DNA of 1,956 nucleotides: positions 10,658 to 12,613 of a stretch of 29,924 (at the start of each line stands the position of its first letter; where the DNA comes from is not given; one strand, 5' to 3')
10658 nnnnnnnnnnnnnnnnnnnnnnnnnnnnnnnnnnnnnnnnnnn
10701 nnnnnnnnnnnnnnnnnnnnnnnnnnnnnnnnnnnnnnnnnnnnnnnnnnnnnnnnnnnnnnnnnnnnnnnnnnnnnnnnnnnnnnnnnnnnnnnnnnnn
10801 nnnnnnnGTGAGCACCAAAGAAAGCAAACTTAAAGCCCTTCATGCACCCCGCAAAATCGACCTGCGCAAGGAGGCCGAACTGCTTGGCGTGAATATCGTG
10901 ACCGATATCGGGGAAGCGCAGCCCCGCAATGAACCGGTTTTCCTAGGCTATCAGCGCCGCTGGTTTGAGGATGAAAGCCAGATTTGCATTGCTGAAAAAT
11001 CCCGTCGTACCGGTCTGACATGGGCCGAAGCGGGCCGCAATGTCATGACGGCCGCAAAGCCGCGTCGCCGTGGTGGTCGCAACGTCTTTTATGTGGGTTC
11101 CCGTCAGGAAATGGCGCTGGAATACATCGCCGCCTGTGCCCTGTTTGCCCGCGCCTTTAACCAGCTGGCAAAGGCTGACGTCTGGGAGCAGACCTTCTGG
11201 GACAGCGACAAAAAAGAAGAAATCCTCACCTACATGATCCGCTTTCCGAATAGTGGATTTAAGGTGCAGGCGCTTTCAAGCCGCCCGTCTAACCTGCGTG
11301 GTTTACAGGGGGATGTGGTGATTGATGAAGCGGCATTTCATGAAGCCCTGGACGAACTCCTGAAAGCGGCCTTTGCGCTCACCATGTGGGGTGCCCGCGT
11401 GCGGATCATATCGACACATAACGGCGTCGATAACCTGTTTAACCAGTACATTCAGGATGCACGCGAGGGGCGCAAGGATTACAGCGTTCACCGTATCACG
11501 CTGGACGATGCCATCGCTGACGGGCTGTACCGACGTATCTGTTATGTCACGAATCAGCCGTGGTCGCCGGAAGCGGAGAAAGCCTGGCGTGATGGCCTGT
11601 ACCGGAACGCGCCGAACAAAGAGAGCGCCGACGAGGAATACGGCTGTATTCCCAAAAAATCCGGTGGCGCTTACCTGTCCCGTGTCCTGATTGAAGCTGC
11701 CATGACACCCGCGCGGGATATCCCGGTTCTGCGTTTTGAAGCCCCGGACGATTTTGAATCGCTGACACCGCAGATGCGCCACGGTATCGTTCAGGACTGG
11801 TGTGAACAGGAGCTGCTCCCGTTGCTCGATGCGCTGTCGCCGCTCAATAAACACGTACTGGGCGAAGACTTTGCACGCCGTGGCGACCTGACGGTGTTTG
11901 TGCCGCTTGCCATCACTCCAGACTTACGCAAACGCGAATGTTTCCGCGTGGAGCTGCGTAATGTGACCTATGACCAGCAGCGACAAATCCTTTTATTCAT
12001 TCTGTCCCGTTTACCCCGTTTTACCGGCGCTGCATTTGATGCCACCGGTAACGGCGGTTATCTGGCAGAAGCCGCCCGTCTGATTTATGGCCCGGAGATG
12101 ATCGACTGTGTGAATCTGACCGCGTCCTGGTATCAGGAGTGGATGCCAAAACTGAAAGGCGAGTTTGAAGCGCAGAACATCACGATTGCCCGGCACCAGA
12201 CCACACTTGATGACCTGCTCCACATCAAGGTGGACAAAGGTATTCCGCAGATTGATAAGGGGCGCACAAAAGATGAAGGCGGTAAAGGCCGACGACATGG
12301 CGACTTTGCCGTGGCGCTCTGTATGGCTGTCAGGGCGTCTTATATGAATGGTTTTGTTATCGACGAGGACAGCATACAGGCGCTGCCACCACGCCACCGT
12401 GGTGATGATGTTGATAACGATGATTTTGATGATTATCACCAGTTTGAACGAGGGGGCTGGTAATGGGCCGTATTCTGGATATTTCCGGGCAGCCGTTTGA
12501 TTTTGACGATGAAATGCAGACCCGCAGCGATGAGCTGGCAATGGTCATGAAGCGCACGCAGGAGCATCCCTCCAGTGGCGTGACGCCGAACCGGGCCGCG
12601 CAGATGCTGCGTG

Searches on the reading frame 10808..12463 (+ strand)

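Call 3: search_protein_families(library=pfam, proteins=[window:10808-12463:+], max_evalue=0.01)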
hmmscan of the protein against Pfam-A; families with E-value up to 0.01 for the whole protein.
window:10808-12463:+ (551 aa): 1 family
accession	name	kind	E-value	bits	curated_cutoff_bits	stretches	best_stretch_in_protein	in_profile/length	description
PF03237.21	Terminase_6N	-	9.9e-06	25.8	22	1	63-292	3-210/215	Terminase large subunit, T4likevirus-type, N-terminal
